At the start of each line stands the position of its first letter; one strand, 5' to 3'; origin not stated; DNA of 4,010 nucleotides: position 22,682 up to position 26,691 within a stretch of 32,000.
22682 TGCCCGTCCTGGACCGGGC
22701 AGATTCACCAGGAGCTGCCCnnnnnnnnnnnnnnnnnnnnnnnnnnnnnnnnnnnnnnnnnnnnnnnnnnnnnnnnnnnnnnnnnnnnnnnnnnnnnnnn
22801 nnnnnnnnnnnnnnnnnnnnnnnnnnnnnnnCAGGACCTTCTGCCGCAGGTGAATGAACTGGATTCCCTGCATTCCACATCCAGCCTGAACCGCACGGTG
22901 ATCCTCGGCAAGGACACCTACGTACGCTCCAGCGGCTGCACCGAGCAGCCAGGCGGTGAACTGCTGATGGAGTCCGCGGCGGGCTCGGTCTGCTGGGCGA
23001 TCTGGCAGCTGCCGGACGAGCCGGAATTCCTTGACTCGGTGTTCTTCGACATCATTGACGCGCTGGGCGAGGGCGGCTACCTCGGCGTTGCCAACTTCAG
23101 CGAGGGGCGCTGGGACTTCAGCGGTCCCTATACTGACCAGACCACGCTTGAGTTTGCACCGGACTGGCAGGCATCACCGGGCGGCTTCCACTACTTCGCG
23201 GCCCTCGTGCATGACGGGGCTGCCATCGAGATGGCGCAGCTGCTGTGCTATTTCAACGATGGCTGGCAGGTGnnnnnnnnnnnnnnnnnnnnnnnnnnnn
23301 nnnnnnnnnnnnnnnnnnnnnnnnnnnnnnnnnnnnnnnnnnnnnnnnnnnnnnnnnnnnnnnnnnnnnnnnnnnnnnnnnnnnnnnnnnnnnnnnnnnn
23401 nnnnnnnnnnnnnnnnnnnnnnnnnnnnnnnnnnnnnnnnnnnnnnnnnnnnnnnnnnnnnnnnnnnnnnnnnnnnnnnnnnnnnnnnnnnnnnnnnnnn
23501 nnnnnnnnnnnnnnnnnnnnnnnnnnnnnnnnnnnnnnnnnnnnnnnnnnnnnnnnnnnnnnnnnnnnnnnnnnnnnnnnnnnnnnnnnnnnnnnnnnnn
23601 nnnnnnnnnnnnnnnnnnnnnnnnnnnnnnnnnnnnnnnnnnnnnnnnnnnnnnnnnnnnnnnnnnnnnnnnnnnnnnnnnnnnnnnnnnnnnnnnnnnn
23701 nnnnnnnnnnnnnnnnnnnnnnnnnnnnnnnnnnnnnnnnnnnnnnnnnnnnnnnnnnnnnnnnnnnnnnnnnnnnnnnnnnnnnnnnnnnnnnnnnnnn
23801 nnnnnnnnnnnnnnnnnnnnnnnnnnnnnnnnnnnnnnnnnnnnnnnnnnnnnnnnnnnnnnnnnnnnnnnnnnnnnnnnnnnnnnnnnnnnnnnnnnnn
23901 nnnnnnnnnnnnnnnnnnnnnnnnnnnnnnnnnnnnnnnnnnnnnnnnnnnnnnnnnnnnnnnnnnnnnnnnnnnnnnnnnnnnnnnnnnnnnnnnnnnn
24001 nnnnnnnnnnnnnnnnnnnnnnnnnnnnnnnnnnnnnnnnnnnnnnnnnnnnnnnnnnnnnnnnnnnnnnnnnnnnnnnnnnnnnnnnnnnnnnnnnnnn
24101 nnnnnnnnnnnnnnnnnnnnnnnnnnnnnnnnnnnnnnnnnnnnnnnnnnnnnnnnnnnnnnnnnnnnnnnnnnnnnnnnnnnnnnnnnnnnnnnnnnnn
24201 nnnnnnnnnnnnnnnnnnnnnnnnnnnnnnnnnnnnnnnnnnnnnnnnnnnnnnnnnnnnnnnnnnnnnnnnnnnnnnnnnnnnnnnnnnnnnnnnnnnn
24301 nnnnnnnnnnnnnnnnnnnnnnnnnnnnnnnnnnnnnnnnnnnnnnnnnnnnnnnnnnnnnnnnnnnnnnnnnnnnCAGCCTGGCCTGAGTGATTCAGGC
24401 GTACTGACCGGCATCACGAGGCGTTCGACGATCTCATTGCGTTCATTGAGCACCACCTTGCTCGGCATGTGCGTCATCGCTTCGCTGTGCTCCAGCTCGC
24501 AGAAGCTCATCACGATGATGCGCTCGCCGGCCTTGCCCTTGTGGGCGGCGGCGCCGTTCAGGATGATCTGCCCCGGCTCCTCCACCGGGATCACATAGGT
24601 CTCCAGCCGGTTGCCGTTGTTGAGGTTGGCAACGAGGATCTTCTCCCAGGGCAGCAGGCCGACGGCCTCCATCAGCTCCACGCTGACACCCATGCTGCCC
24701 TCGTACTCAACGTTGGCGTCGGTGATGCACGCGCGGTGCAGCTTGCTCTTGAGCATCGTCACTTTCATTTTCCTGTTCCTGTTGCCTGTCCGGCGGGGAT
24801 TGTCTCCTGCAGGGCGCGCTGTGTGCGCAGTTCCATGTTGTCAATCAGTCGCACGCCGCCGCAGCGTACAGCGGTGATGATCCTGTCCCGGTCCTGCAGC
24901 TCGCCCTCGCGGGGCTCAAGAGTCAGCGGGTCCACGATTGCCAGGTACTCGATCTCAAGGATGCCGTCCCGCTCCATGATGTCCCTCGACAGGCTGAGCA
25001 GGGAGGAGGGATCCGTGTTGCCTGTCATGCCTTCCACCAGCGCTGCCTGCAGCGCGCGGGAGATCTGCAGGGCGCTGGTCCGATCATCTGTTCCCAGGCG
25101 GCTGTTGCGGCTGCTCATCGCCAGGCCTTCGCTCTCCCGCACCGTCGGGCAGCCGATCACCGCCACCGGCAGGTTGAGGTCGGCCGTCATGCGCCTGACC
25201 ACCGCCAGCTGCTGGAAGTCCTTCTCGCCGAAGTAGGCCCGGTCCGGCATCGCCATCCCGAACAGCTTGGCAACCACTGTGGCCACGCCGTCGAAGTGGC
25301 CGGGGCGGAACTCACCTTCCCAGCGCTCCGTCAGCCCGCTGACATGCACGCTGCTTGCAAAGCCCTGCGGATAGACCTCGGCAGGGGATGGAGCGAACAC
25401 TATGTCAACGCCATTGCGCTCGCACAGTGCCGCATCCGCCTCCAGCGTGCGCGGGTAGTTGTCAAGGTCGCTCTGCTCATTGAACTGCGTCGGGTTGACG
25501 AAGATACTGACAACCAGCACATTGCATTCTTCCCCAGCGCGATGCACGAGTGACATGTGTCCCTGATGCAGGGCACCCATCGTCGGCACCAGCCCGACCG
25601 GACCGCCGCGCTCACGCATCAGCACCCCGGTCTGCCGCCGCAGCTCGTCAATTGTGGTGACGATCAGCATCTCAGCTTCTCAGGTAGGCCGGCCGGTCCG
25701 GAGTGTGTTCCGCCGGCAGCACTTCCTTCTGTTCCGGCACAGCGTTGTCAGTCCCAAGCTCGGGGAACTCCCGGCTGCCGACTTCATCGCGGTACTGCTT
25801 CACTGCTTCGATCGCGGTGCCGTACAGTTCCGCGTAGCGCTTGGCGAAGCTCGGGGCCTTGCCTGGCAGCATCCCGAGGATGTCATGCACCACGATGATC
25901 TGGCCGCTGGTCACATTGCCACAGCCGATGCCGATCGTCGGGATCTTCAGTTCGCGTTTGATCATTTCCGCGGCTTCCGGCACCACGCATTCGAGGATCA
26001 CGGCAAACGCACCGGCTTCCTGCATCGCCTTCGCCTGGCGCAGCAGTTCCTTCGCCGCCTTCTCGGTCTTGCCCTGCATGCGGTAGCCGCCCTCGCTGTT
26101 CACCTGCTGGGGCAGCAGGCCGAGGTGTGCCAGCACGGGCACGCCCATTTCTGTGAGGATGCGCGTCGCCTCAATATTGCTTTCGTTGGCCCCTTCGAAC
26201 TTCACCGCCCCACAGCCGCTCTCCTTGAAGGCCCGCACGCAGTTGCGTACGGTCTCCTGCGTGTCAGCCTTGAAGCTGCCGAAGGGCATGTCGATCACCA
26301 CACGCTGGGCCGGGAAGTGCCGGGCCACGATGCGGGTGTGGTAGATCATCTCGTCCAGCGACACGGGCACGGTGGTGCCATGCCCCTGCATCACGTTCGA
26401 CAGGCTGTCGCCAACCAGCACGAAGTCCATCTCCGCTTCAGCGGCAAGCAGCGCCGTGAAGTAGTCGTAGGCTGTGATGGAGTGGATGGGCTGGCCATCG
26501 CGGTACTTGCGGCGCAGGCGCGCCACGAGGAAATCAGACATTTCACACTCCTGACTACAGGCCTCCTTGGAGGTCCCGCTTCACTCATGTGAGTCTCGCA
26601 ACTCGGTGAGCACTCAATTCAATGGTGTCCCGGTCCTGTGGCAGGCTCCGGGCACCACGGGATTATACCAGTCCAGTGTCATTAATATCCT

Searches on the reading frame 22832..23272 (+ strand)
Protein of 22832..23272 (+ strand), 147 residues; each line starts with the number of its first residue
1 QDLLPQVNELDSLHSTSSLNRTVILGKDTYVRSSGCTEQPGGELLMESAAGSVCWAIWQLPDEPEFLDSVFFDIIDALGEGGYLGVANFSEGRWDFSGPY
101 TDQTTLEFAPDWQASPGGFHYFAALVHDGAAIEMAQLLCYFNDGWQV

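Call 28: search_solved_structures(query=A3, max_evalue=10, show_alignments=2)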
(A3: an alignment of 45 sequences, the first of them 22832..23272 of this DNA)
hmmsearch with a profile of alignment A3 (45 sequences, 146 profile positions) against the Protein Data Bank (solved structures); distinct sequences matched with E-value up to 10: 3.
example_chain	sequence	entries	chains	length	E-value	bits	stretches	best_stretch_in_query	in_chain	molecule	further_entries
6gsm_s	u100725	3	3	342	0.57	12.9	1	82-123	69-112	Eukaryotic translation initiation factor 3 subunit I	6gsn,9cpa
3jap_q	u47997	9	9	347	0.58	12.9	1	82-123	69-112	eIF3i | Eukaryotic translation initiation factor 3 subunit I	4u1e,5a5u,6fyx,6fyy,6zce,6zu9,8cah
3zwl_B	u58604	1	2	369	0.59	12.9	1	82-123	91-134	EUKARYOTIC TRANSLATION INITIATION FACTOR 3 SUBUNIT I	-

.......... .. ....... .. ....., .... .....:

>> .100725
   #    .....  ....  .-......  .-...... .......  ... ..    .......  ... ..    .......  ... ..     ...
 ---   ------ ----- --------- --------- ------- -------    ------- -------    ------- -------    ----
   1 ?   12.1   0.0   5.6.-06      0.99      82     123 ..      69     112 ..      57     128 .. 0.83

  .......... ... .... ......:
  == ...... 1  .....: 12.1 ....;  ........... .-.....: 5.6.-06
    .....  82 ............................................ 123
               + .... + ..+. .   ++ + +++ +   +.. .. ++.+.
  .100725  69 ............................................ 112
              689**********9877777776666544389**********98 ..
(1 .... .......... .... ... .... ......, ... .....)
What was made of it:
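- On CAZy carbohydrate-binding modules (CBM29/6/35/36/86): No PDB sequence hit with the profile; the best is E 0.57 to eIF3i (call 28).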

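Call 36: predict_structure(alignment_id=A3)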
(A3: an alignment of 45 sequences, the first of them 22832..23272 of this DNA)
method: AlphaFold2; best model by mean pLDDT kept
length: 147 residues; sequences in the alignment: 45
mean_pLDDT: 91.9   pTM: 0.82
mean pLDDT of the five models: 91.9, 90.3, 90.0, 89.2, 89.2
residues with pLDDT >= 90: 113; 70-90: 20; 50-70: 14; < 50: 0
segments of 3 or more residues with pLDDT < 50: none
pLDDT, mean of each block of 10 residues (from residue 1): 70 70 98 98 98 98 93 98 97 97 95 93 98 98 72
secondary structure, 60 per line:
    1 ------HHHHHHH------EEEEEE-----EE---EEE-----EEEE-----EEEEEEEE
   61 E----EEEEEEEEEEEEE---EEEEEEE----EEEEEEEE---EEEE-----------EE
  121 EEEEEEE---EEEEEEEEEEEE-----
elements in order: H7-13 E20-25 E36-38 E44-47 E53-61 E66-78 E82-88 E93-100 E104-107 E119-127 E131-142
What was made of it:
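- On CAZy carbohydrate-binding modules (CBM29/6/35/36/86): AlphaFold2 pLDDT 91.9 (call 36).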

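Call 39: fold_search(model_id=the predicted structure, library=pdb)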
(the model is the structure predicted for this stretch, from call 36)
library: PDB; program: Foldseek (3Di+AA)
matches with E <= 10: 1507; with E <= 0.001: 28
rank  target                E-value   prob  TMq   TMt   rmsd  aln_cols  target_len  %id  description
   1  1w90_A                6.1e-05  1.00  0.53  0.52   4.9       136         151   18  CBM29-2 mutant D114A: Probing the Mechanism of Ligand Recognition by Family 29 Carbohydrate Binding Modules (released 2005-03-18)
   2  1w8u_A                8.0e-05  1.00  0.54  0.55   4.8       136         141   17  CBM29-2 mutant D83A complexed with mannohexaose: Probing the Mechanism of Ligand Recognition by Family 29 Carbohydrate (released 2005-03-22)
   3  1w8z_A                8.5e-05  1.00  0.53  0.53   4.9       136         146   17  CBM29-2 mutant K85A: Probing the Mechanism of Ligand Recognition by Family 29 Carbohydrate Binding Modules (released 2005-03-22)
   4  1gwl_A                9.0e-05  1.00  0.56  0.58   4.4       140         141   17  Carbohydrate binding module family29 complexed with mannohexaose (released 2003-03-20)
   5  1w8w_A                1.1e-04  1.00  0.54  0.54   4.5       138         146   18  CBM29-2 mutant Y46A: Probing the Mechanism of Ligand Recognition by Family 29 Carbohydrate Binding Modules (released 2005-03-22)
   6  1oh3_A                1.3e-04  1.00  0.54  0.56   4.5       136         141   18  E78R mutant of a carbohydrate binding module family 29 (released 2004-05-27)
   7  1gwk_B                1.5e-04  1.00  0.53  0.53   4.9       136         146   17  Carbohydrate binding module family29 (released 2003-03-20)
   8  1w8z_B                1.6e-04  1.00  0.52  0.54   4.6       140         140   18  CBM29-2 mutant K85A: Probing the Mechanism of Ligand Recognition by Family 29 Carbohydrate Binding Modules (released 2005-03-22)
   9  1w9f_A                1.8e-04  1.00  0.53  0.54   4.5       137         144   18  CBM29-2 mutant R112A: Probing the Mechanism of Ligand Recognition by Family 29 Carbohydrate Binding Modules (released 2005-03-22)
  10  1w8t_A                2.1e-04  1.00  0.52  0.54   4.9       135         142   17  CBM29-2 mutant K74A complexed with cellulohexaose: Probing the Mechanism of Ligand Recognition by Family 29 Carbohydra (released 2005-03-22)
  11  1gwm_A                2.2e-04  1.00  0.53  0.52   5.0       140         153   16  Carbohydrate binding module family29 complexed with glucohexaose (released 2003-03-20)
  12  1w90_B                2.6e-04  1.00  0.53  0.54   4.9       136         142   18  CBM29-2 mutant D114A: Probing the Mechanism of Ligand Recognition by Family 29 Carbohydrate Binding Modules (released 2005-03-18)
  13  6sgf_D                2.9e-04  1.00  0.62  0.69   3.6       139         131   12  Molecular insight into a new low affinity xylan binding module CBM86, from the xylanolytic gut symbiont Roseburia inte (released 2019-11-20)
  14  2cdp_A                2.9e-04  1.00  0.52  0.55   5.5       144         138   10  Structure of a CBM6 in complex with neoagarohexaose (released 2006-02-08)
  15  1gwk_A                3.1e-04  1.00  0.53  0.55   4.7       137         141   18  Carbohydrate binding module family29 (released 2003-03-20)
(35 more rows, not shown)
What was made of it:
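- On CAZy carbohydrate-binding modules (CBM29/6/35/36/86): Foldseek top 16 hits are CBM29, CBM86 and CBM6, TM 0.49-0.62 (call 39).
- On BACON / DUF1735 N-terminal spacer domains: The best matches are jelly-roll CBMs (call 39).
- Closest known: Beta-jelly-roll carbohydrate-binding modules. Same: Foldseek E 6e-5 to 1e-3, TM 0.5-0.62 (call 39).
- Foldseek against the PDB gives CBM29 (E 6e-5), CBM86 (TM 0.62), CBM6/35/36 and Cry toxin domain III (call 39).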

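Call 40: search_protein_representatives(alignment_id=A3)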
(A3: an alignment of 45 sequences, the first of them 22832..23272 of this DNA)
Query: 45 sequences, 146 profile positions. Proteins with E-value up to 0.001 (for the whole library): 1580; up to 1e-10: 868; up to 1e-30: 82. The best 150 are listed.
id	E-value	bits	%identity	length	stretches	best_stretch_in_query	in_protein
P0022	1.1e-45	170.9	-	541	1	3-145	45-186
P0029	8.8e-45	168.0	-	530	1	2-146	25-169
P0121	1.1e-44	167.7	-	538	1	4-146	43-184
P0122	2.0e-44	166.8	-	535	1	3-146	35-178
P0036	5.8e-43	162.1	-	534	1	2-146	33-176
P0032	1.0e-42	161.3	-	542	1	3-146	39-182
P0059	1.5e-42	160.8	-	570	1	2-146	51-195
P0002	9.9e-42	158.1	-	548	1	3-146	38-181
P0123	1.4e-41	157.6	-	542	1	2-146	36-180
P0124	1.5e-40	154.3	-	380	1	5-145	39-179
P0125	1.8e-40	154.1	-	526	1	5-146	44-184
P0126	1.8e-40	154.1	-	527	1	2-145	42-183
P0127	2.9e-40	153.4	-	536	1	3-145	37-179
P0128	1.6e-39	151.0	-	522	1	2-145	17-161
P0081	2.0e-39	150.7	-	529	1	4-145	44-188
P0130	3.2e-39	150.0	-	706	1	4-145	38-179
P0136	4.0e-38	146.4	-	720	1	3-141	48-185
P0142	1.5e-35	138.1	-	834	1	4-143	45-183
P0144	2.3e-35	137.5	-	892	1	3-142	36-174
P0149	1.3e-34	135.1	-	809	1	2-144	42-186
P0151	2.0e-34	134.4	-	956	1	4-143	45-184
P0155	5.5e-34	133.0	-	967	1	4-145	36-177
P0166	1.4e-32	128.4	-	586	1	2-145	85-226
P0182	2.1e-31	124.7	-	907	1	5-145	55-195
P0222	3.9e-28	114.0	-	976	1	5-143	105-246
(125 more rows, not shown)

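Call 41: search_protein_families(library=pfam, alignment_id=A3, max_evalue=1)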
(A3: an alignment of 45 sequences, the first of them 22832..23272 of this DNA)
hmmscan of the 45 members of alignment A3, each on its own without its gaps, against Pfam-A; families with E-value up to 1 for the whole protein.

A. member 1, window:22832-23272:+ (147 aa): 0 families

B. families by the number of members that match (of 45 scanned): 7 families
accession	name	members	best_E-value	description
PF13385.13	Laminin_G_3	2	0.03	Concanavalin A-like lectin/glucanases superfamily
PF04616.20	Glyco_hydro_43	1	0.019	Glycosyl hydrolases family 43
PF15432.12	Sec-ASP3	1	0.033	Accessory Sec secretory system ASP3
PF22163.1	SipA_2nd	1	0.08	Salmonella Invasion protein A, C-terminal actin binding domain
PF03364.25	Polyketide_cyc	1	0.1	Polyketide cyclase / dehydrase and lipid transport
PF19711.4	DUF6207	1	0.16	Family of unknown function (DUF6207)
PF22076.2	Cep192_D6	1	0.24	Cep192 domain 6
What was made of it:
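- On CAZy carbohydrate-binding modules (CBM29/6/35/36/86): No Pfam hit at E<=1 for 45 modules (call 41).
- Closest known: Beta-jelly-roll carbohydrate-binding modules. Different: No detectable sequence similarity (8-18% identity in structural alignments; no Pfam or PDB sequence hit; calls 28, 41).
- There is no sequence match to any CBM family (calls 28, 41). No Pfam Cohesin hit appeared among 45 modules at E<=1 (call 41).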

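Call 42: search_protein_families(library=pfam, proteins=[P0130, P0136, P0142, P0144, P0151, P0155, P0149, P0222, P0182, P0166], max_evalue=0.01)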
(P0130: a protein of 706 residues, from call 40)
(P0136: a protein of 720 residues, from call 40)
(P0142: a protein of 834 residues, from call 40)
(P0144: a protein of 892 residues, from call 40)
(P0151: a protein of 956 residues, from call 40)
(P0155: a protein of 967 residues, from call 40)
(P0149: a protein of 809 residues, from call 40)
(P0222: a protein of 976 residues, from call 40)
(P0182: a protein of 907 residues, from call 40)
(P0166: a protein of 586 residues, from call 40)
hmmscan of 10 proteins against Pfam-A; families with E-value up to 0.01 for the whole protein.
P0130 (706 aa): 7 families
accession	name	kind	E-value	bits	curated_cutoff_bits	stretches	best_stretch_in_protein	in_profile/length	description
PF13570.13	Beta-prop_ACSF4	-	3.2e-36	125.8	133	2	549-704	38-200/329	Beta-alanine-activating enzyme, beta-propeller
PF18911.6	PKD_4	-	7.8e-27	93.6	27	2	271-357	1-83/85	PKD domain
PF00801.26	PKD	-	4.3e-20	71.9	23.5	2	276-354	2-76/80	PKD domain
PF22352.2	K319L-like_PKD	-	6.7e-10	39.3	27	1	290-357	13-82/84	K319L-like, PKD domain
PF20067.5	SSL_N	-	4.3e-06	26.9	18.9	0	685-703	27-45/46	Strictosidine synthase-like, N-terminal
PF21027.3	Sde0182_C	-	5.2e-06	27.4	27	0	290-310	1-21/83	Cellulose-binding protein Sde0182, C-terminal domain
PF25292.1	Beta-prop_CGLA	-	0.0053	16.7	26.8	0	419-457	52-90/316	Lambda-carrageenase beta-propeller domain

P0136 (720 aa): 6 families
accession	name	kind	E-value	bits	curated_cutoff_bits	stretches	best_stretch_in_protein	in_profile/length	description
PF18911.6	PKD_4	-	6.4e-24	84.2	27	2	187-276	1-85/85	PKD domain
PF00801.26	PKD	-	9.1e-17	61.3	23.5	2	203-271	13-77/80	PKD domain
PF22352.2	K319L-like_PKD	-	4.3e-13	49.5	27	1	291-359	7-77/84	K319L-like, PKD domain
PF13088.12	BNR_2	-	1.2e-06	28.5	31.4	1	550-629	128-205/277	BNR repeat-like domain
PF21027.3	Sde0182_C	-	0.00045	21.2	27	0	207-226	2-21/83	Cellulose-binding protein Sde0182, C-terminal domain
PF07495.19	Y_Y_Y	-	0.00093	19.5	26.6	0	307-355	3-51/65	Y_Y_Y domain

P0142 (834 aa): 9 families
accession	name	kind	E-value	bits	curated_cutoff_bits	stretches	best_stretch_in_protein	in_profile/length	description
PF18911.6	PKD_4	-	5.5e-41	139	27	3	185-279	1-85/85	PKD domain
PF00801.26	PKD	-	4.6e-27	94.3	23.5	3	190-275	2-77/80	PKD domain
PF22352.2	K319L-like_PKD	-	8.1e-24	83.9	27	3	400-473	13-82/84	K319L-like, PKD domain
PF21027.3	Sde0182_C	-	7.4e-06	26.9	27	0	401-420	2-21/83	Cellulose-binding protein Sde0182, C-terminal domain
PF17963.7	Big_9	-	0.0001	23.6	23.6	0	283-377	1-89/89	Bacterial Ig domain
PF02010.21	REJ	-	0.0021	17.2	25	0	305-420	104-245/452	REJ domain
PF00028.23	Cadherin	-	0.0063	17.3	28.8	0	253-280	63-93/93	Cadherin domain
PF08329.16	ChitinaseA_N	-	0.0076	16.3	21.2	0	337-378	66-107/133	Chitinase A, N-terminal domain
PF16967.11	TcfC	-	0.0088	16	29.4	0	254-278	43-67/68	E-set like domain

P0144 (892 aa): 8 families
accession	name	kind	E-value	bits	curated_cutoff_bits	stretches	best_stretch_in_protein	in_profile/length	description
PF18911.6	PKD_4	-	4.1e-48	161.8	27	4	270-358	1-85/85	PKD domain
PF00801.26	PKD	-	5.4e-39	132.5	23.5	4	381-449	15-76/80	PKD domain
PF22352.2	K319L-like_PKD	-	1.6e-21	76.6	27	2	471-542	10-81/84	K319L-like, PKD domain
PF16323.11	DUF4959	-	1.6e-08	35.3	32.9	0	567-594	27-54/106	Domain of unknown function (DUF4959)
PF07495.19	Y_Y_Y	-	1.8e-05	25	26.6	0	485-539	3-56/65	Y_Y_Y domain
PF15418.12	DUF4625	-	5.4e-05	23.9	27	0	428-454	104-130/131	Domain of unknown function (DUF4625)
PF19077.6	Big_13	-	0.0013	19.7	27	0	427-450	72-96/102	Bacterial Ig-like domain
PF19636.4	DUF6139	-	0.0038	17.6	27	0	660-674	11-25/77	Family of unknown function (DUF6139)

P0151 (956 aa): 4 families
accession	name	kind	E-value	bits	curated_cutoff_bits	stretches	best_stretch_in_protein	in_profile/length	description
PF18911.6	PKD_4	-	1.6e-35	121.4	27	3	185-281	1-85/85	PKD domain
PF00801.26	PKD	-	1.3e-26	92.9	23.5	3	394-474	4-73/80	PKD domain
PF22352.2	K319L-like_PKD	-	3.7e-19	69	27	2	402-482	9-84/84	K319L-like, PKD domain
PF21027.3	Sde0182_C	-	1.4e-08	35.7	27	1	406-484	1-67/83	Cellulose-binding protein Sde0182, C-terminal domain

P0155 (967 aa): 4 families
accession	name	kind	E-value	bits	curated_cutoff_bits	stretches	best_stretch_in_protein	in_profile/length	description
PF18911.6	PKD_4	-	1.7e-68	227.1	27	5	455-543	1-85/85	PKD domain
PF00801.26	PKD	-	4.7e-45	151.9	23.5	5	376-443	11-74/80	PKD domain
PF22352.2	K319L-like_PKD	-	4.8e-20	71.8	27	3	480-543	19-84/84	K319L-like, PKD domain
PF21027.3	Sde0182_C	-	3e-05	25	27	0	475-495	2-22/83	Cellulose-binding protein Sde0182, C-terminal domain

P0149 (809 aa): 4 families
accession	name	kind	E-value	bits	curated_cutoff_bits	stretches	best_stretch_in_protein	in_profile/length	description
PF18911.6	PKD_4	-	3e-43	146.2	27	3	279-368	1-84/85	PKD domain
PF00801.26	PKD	-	3.2e-31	107.6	23.5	3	292-360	11-73/80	PKD domain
PF22352.2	K319L-like_PKD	-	1.6e-19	70.1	27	1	388-459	12-84/84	K319L-like, PKD domain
PF19077.6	Big_13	-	0.00032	21.6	27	0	325-369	56-100/102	Bacterial Ig-like domain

P0222 (976 aa): 5 families
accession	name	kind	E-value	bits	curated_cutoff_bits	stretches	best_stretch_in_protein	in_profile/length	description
PF18911.6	PKD_4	-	2.4e-12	47.2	27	2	432-524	1-85/85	PKD domain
PF00801.26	PKD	-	8.6e-07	29.3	23.5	1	457-515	24-72/80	PKD domain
PF07495.19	Y_Y_Y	-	0.00015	22.1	26.6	0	586-621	27-64/65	Y_Y_Y domain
PF22352.2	K319L-like_PKD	-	0.0021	18.4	27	0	465-524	26-84/84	K319L-like, PKD domain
PF13088.12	BNR_2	-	0.006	16.4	31.4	0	810-888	14-88/277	BNR repeat-like domain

P0182 (907 aa): 5 families
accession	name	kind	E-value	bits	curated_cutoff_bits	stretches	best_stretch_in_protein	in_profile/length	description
PF18911.6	PKD_4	-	1.1e-47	160.4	27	4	380-468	1-85/85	PKD domain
PF00801.26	PKD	-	9.7e-37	125.3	23.5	4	201-281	4-79/80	PKD domain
PF22352.2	K319L-like_PKD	-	2.7e-23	82.2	27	3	400-468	14-84/84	K319L-like, PKD domain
PF21027.3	Sde0182_C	-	9.9e-07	29.7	27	0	214-233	2-21/83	Cellulose-binding protein Sde0182, C-terminal domain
PF20009.4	GEVED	-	0.0022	19.2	24.4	0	420-456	7-57/78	GEVED domain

P0166 (586 aa): 0 families

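Call 72: fold_search(model_id=the predicted structure, library=viral)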
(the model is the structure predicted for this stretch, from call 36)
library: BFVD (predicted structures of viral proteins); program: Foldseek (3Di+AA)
matches with E <= 10: 1798; with E <= 0.001: 17
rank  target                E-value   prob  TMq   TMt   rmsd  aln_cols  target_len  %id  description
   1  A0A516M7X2            5.0e-06  1.00  0.56  0.56   4.4       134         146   12  (no name in the UniProt tables at hand)
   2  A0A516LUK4            4.3e-05  1.00  0.55  0.52   8.3       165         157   10  (no name in the UniProt tables at hand)
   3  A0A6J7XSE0            1.9e-04  1.00  0.51  0.45   5.5       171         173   10  Uncharacterized protein [uncultured Caudovirales phage]
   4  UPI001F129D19         3.8e-04  1.00  0.40  0.12   9.3       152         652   13  (no name look-up for this kind of identifier)
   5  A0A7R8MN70            4.0e-04  1.00  0.47  0.12   8.6       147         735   13  (no name in the UniProt tables at hand)
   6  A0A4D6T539            4.0e-04  1.00  0.38  0.23  11.2       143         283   16  Tail fiber family protein [Klebsiella phage vB_KpnP_FZ12]
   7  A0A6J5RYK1            4.2e-04  1.00  0.46  0.20   7.4       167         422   12  Uncharacterized protein [uncultured Caudovirales phage]
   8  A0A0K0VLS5            4.2e-04  1.00  0.37  0.10  10.4       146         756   17  Tail fiber protein [Klebsiella phage KLPN1]
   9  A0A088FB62            4.9e-04  1.00  0.44  0.12   9.6       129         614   15  (no name in the UniProt tables at hand)
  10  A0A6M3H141            4.9e-04  1.00  0.45  0.06   7.6       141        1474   14  (no name in the UniProt tables at hand)
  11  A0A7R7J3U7            6.5e-04  1.00  0.51  0.32   7.0       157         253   12  (no name in the UniProt tables at hand)
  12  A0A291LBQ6            7.2e-04  1.00  0.53  0.14   5.5       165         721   10  Tail fiber protein / pectate lyase superfamily protein [Klebsiella phage vB_KpnM_KpV79]
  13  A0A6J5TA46            7.2e-04  1.00  0.38  0.12  10.3       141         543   12  Bacteriophage P22, Gp10, DNA-stabilising [uncultured Caudovirales phage]
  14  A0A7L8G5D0            7.6e-04  1.00  0.45  0.10   5.0       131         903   11  (no name in the UniProt tables at hand)
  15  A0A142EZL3            9.0e-04  1.00  0.51  0.08  11.2       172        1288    9  (no name in the UniProt tables at hand)
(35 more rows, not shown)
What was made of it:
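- Foldseek against viral models gives phage tail-fibre jelly rolls (call 72). The best structural matches are all glycan-binding jelly rolls: CBM29, CBM86, CBM6/35/36/16, Cry toxin domain III and phage tail-fibre tips (calls 39, 72).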

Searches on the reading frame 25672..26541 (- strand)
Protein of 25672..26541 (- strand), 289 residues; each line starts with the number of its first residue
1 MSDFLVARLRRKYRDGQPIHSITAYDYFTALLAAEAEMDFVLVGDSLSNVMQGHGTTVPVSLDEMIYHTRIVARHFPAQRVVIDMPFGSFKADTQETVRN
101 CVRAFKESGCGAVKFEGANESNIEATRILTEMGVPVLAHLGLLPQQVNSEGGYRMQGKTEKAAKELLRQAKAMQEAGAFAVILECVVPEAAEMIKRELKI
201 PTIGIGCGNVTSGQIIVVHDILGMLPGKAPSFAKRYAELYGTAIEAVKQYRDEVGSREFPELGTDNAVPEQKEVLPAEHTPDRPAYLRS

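Call 15: search_protein_families(library=pfam, proteins=[window:25672-26541:-], max_evalue=0.001)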
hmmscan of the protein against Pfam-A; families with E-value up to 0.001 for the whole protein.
window:25672-26541:- (289 aa): 3 families
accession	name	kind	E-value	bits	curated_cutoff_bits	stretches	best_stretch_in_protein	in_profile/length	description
PF02548.21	Pantoate_transf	-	5.6e-97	324.6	28.7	1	6-261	4-258/259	Ketopantoate hydroxymethyltransferase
PF01177.27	Asp_Glu_race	-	8.8e-06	26.1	31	1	154-206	44-97/211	Asp/Glu/Hydantoin racemase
PF13714.12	PEP_mutase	-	3.3e-05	24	31.5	1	14-185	6-178/240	Phosphoenolpyruvate phosphomutase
